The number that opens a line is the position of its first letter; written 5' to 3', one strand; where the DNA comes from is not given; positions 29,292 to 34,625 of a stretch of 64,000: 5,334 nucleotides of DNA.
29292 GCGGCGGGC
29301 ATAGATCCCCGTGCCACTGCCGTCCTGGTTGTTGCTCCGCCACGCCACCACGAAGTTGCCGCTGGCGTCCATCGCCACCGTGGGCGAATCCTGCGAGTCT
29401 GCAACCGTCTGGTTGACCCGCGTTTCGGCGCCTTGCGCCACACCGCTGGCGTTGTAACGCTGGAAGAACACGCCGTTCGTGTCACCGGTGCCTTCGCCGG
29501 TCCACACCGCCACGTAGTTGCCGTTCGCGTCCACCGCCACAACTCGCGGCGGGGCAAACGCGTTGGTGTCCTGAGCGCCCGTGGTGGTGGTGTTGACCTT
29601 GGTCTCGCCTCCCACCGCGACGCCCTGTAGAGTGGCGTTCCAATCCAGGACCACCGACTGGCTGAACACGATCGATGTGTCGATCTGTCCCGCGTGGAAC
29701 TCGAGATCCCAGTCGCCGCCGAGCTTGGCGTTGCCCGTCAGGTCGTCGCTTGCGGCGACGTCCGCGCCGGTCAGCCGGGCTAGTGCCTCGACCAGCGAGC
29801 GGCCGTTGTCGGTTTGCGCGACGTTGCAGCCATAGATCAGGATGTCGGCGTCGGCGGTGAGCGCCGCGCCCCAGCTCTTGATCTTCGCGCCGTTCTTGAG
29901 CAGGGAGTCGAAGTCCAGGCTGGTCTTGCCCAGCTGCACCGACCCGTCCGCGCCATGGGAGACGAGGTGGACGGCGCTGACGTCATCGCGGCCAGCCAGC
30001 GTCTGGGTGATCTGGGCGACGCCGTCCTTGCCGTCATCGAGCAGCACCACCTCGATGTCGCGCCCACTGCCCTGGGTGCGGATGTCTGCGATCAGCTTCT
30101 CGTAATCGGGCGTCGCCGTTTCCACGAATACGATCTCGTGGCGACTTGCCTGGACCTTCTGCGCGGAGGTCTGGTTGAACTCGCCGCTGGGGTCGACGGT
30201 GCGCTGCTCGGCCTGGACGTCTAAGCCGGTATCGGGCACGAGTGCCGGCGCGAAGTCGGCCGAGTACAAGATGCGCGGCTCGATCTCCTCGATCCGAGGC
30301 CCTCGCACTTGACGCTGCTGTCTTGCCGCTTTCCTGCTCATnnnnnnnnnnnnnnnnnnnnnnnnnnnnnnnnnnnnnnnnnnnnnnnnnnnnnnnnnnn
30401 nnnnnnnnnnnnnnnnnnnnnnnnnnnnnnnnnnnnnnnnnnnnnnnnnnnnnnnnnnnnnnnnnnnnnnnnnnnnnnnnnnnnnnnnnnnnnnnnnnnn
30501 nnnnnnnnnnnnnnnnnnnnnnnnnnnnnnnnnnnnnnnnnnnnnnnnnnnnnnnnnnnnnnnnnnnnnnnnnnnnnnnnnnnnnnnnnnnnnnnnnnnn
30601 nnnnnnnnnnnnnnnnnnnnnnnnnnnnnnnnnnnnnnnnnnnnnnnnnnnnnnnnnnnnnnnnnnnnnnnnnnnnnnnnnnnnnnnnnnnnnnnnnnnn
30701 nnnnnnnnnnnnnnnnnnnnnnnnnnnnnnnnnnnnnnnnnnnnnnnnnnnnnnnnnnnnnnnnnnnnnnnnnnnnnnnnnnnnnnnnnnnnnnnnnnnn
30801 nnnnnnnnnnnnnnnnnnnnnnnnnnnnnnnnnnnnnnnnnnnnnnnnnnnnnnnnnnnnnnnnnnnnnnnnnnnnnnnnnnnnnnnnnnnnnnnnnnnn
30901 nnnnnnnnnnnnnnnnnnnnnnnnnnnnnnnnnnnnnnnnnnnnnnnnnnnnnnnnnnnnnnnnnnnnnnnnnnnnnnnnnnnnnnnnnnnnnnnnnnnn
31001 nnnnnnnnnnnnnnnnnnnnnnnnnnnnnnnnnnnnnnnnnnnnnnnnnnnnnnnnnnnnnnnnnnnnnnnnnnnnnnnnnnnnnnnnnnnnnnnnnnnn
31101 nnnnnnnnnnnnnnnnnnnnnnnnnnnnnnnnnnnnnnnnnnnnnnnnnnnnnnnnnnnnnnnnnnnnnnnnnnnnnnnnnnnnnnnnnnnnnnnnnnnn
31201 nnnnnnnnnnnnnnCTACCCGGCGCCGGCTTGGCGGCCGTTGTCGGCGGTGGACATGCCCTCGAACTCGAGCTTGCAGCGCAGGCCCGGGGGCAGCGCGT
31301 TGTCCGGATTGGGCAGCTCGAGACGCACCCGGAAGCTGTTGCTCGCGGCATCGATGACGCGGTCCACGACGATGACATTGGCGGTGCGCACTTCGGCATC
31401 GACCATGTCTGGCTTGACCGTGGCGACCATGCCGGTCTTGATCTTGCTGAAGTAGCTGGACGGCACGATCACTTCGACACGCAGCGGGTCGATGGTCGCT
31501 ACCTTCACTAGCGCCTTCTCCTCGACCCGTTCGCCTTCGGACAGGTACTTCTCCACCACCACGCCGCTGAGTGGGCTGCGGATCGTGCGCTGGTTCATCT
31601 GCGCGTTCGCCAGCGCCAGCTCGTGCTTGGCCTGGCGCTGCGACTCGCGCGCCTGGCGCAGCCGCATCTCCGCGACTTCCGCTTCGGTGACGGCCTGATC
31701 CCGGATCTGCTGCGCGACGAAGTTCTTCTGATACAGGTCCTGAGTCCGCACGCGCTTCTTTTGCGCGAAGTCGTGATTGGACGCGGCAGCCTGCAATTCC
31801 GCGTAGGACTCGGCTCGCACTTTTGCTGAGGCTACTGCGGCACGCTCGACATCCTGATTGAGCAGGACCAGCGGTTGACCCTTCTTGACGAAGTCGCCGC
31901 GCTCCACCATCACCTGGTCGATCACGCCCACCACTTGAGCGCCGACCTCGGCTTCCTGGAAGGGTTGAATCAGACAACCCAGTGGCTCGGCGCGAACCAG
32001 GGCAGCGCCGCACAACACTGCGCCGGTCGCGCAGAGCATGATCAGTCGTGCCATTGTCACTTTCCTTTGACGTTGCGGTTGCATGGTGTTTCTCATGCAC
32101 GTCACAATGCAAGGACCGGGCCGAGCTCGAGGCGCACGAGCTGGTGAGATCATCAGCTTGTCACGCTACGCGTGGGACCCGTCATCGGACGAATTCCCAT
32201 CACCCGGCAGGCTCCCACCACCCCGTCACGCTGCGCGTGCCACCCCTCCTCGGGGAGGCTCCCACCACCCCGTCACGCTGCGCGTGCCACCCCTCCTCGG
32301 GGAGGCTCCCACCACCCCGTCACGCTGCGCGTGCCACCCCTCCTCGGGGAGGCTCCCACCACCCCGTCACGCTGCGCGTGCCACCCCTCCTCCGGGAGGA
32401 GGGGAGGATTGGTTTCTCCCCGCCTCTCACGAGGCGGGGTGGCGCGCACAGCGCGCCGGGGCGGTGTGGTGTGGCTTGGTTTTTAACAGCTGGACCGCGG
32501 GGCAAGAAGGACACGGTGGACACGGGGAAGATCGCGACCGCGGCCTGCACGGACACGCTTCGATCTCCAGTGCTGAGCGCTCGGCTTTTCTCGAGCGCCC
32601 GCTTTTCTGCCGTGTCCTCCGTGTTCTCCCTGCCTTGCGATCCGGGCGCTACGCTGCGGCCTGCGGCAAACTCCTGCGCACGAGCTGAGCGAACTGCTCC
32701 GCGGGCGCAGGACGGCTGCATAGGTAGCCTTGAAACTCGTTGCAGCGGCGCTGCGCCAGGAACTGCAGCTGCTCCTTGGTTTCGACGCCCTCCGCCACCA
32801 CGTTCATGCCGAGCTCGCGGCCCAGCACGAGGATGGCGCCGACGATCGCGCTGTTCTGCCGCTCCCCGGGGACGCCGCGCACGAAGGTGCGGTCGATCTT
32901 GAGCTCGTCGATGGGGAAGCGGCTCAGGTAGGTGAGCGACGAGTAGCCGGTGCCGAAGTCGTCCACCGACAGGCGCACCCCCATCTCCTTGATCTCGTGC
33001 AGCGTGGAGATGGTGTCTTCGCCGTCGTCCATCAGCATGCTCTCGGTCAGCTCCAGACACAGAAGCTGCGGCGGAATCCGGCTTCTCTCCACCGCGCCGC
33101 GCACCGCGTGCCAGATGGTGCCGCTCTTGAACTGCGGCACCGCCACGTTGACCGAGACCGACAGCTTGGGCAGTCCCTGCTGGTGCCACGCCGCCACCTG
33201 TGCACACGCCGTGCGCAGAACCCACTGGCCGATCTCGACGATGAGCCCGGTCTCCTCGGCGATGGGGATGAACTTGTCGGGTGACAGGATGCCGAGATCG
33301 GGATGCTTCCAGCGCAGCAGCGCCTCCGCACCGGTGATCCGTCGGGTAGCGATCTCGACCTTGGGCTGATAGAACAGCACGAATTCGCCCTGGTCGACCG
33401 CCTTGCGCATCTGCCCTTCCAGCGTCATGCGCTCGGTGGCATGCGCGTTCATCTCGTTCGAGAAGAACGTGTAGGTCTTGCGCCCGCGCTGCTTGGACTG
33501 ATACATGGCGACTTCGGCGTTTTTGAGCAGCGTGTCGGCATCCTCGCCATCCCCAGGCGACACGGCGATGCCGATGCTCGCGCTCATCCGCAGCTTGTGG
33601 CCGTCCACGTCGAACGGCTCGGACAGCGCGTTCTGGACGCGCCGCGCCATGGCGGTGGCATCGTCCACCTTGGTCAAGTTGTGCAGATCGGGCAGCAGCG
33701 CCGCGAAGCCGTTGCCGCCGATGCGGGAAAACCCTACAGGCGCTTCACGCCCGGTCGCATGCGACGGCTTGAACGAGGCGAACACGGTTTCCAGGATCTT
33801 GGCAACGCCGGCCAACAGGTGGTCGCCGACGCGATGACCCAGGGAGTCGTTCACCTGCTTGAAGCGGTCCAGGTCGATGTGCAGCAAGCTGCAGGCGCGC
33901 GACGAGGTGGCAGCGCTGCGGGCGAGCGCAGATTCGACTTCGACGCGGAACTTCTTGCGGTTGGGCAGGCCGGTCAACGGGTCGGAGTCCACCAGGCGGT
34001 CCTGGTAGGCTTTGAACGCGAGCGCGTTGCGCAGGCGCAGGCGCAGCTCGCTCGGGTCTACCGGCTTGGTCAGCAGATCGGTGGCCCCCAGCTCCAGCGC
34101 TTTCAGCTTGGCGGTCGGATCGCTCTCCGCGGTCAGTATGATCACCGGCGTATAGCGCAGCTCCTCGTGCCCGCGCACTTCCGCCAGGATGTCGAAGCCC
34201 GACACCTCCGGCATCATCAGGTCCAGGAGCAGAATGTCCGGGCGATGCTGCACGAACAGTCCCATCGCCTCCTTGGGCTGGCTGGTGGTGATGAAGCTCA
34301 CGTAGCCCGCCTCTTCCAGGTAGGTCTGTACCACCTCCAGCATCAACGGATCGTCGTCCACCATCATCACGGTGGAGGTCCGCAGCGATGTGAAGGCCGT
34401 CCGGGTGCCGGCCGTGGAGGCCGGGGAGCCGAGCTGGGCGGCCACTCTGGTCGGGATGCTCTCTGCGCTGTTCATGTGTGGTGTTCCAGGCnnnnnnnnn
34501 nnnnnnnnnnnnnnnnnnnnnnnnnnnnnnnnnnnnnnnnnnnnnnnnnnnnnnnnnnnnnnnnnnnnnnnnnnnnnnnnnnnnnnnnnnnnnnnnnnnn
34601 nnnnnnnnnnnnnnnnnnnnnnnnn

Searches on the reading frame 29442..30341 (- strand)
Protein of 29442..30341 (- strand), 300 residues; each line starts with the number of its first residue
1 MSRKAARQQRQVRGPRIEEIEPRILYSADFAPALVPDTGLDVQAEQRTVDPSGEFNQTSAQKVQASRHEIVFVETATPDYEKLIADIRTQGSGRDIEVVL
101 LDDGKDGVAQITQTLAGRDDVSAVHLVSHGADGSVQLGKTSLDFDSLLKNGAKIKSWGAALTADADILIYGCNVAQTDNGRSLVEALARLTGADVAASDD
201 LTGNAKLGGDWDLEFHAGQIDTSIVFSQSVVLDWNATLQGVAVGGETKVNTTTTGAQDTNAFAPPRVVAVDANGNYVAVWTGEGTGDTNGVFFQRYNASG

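Call 22: search_protein_families(library=ncbifam, proteins=[window:29442-30341:-], max_evalue=0.01)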
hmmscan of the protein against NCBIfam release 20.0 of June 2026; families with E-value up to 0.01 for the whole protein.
window:29442-30341:- (300 aa): 1 family
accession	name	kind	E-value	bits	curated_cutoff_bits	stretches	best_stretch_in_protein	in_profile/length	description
NF012209.1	LEPR-8K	domain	0.00051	19.6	17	1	16-36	2-22/24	LEPR-XLL domain-containing protein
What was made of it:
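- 13566..30341 (-): Giant A, about 5,500 codons. LEPR-XLL leader (30234-30296), DUF4347 (29628-30134), DUF2341, Laminin_G_3, cadherin-like arrays (405-bp and 279-bp tandem repeats), then a C-terminal anchor (13872-13988). Broken by about 10 indels. The true stop may be near 13733. NF012209 at 19.6 bits, at or above the cut-off of 17 (call 22).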

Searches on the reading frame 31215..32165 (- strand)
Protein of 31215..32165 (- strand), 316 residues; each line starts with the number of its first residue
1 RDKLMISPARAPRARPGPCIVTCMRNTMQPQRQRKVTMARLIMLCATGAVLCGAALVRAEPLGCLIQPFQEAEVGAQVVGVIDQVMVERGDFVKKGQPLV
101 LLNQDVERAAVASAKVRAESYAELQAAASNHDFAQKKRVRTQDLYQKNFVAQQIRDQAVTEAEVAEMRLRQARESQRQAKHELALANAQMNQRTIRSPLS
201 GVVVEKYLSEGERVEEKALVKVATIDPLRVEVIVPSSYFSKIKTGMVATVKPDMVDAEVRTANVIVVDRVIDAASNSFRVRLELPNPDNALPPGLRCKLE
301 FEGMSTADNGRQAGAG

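Call 7: search_protein_families(library=ncbifam, proteins=[window:31215-32165:-], max_evalue=0.001)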
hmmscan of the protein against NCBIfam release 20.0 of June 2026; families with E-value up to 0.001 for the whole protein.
window:31215-32165:- (316 aa): 26 families (the best 25 are shown)
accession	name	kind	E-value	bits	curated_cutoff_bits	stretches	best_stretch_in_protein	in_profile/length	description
TIGR01730.1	RND_mfp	subfamily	1.4e-42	145.8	94.9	1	66-303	21-246/322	efflux RND transporter periplasmic adaptor subunit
TIGR00999.1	8a0102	subfamily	7.1e-27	94.2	319.3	1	90-303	1-203/271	CzcB/NccB family metal efflux transporter periplasmic adaptor subunit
NF008606.0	PRK11578.1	equivalog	3e-12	46.3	342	1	71-214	61-205/371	macrolide transporter subunit MacA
TIGR03794.1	NHLM_micro_HlyD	equivalog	6.1e-12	45.2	156.2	2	105-259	168-325/421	NHLP bacteriocin system secretion protein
NF011604.1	PRK15030.1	equivalog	3.6e-11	42.7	765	1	67-298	61-294/397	multidrug efflux RND transporter periplasmic adaptor subunit AcrA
NF007132.1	PRK09578.1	equivalog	4.4e-11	42.1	512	1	66-294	60-291/396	MexX/AxyX family multidrug efflux RND transporter periplasmic adaptor subunit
NF007362.0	PRK09859.1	equivalog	1.4e-10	40.9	738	1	53-295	44-287/385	multidrug transporter subunit MdtE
TIGR02971.1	heterocyst_DevB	subfamily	1.6e-10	40.9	129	1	114-260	116-272/327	ABC exporter membrane fusion protein, DevB family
TIGR00998.1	8a0101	subfamily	3.1e-10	39.5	390.8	1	145-260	160-273/334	EmrA/EmrK family multidrug efflux transporter periplasmic adaptor subunit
NF007303.0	PRK09783.1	subfamily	3.9e-10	38.7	390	1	167-305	190-328/414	copper/silver efflux system membrane fusion protein CusB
NF033138.2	RND-peri-MexC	equivalog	3.3e-08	33.1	625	1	55-294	47-286/375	MexC family multidrug efflux RND transporter periplasmic adaptor subunit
TIGR01843.1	type_I_hlyD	subfamily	3.7e-08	32.8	208.65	1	125-251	203-332/422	HlyD family type I secretion periplasmic adaptor subunit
NF033834.1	RND_adapt_MexA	exception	4.4e-06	26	750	1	67-246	59-214/373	multidrug efflux RND transporter periplasmic adaptor subunit MexA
NF007785.0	PRK10476.1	equivalog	7.4e-06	25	376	0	110-181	108-180/347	multidrug transporter subunit MdtN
NF045904.1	RND-peri-MexE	equivalog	1.3e-05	24.3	714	1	71-215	63-194/390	multidrug efflux RND transporter periplasmic adaptor subunit MexE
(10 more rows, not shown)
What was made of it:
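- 31215..32153 (-): Small membrane-fusion adaptor (RND_mfp type, N-terminal signal-anchor), 312 aa, intact. It is the fourth apparatus gene. TIGR01730 at 146 bits, cut-off 95 (call 7).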

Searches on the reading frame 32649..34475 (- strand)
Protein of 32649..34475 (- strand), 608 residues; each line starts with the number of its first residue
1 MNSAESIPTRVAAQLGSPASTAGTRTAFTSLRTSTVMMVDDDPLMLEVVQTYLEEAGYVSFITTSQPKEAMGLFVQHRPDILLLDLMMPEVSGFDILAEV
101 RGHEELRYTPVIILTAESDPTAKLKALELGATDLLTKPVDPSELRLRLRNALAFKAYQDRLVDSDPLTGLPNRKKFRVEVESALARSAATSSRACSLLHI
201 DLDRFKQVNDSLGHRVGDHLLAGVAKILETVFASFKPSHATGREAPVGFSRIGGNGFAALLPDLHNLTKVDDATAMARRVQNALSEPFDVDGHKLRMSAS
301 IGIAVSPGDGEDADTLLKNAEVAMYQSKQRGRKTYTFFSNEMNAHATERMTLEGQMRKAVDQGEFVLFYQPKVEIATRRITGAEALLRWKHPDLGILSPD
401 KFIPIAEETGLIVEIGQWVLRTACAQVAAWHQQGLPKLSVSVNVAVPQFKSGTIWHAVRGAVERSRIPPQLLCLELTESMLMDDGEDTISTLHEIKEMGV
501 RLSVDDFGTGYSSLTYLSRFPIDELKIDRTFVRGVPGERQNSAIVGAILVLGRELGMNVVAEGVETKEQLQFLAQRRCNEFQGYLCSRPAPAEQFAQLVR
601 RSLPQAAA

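Call 4: search_protein_families(library=pfam, proteins=[window:32649-34475:-], max_evalue=0.001)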
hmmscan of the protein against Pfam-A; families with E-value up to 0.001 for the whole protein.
window:32649-34475:- (608 aa): 3 families
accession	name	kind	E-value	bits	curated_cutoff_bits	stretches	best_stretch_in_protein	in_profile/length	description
PF00563.25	EAL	-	1.9e-75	253.7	31.3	1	355-589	3-236/236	EAL domain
PF00990.26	GGDEF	-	1.8e-36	125.8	23.8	1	164-333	3-160/161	Diguanylate cyclase, GGDEF domain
PF00072.30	Response_reg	-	1.6e-27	96.3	30.2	1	36-148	1-110/111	Response regulator receiver domain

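Call 7: search_protein_families(library=ncbifam, proteins=[window:32649-34475:-], max_evalue=0.001)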
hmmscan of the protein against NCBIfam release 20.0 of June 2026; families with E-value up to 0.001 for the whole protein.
window:32649-34475:- (608 aa): 120 families (the best 25 are shown)
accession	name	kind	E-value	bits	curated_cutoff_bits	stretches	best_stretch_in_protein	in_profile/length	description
NF045675.1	PhdiestaseDibA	equivalog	1.8e-140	469.3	980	1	159-595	200-621/623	phosphodiesterase DibA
NF053781.1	cdiGMPphdstlr2612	equivalog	4.3e-113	379.1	1600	1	164-600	842-1266/1268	Tlr1612 family c-di-GMP phosphodiesterase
NF007474.0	PRK10060.1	equivalog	8.2e-111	371.2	782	1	161-602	236-657/663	cyclic di-GMP phosphodiesterase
NF008467.0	PRK11359.1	equivalog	1.7e-107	360.4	857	1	159-603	373-796/800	oxygen-sensing cyclic-di-GMP phosphodiesterase DosP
NF052458.1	PhdiestGepA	equivalog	2.9e-100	336.7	1200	1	153-595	417-837/840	phosphodiesterase GepA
NF008807.1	PRK11829.1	equivalog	1.9e-75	254.3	733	1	156-596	234-659/670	biofilm formation regulator HmsP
NF052596.1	RR_EAL_PvrR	equivalog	4.6e-64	216.5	580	2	341-605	131-395/398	response regulator cyclic di-GMP phosphodiesterase PvrR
NF007298.0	PRK09776.1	equivalog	1.4e-61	208.6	1135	1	164-597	686-1104/1111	diguanylate cyclase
NF007839.0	PRK10551.1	equivalog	2.5e-54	184.7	461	1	349-600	261-511/518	cyclic di-GMP phosphodiesterase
NF007135.0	PRK09581.1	equivalog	2.1e-51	175.2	474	2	164-333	294-450/457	PleD family two-component system response regulator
NF045673.1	c-di-GMPRcptLapD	equivalog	1.1e-37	129.6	1020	1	164-591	238-646/647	cyclic di-GMP receptor LapD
NF047654.1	DiguCycDgcRLepto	equivalog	1.7e-36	125.6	500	1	35-333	4-291/295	diguanylate cyclase DgcR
NF007423.1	PRK09966.1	equivalog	2e-34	119.1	325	1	162-328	239-390/390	diguanylate cyclase DgcN/YfiN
TIGR00254.1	GGDEF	domain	1.1e-30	106.5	37.4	1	164-336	7-165/168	diguanylate cyclase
NF008281.1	PRK11059.1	equivalog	6.9e-27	94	663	1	164-590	223-630/633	RNase E specificity factor CsrD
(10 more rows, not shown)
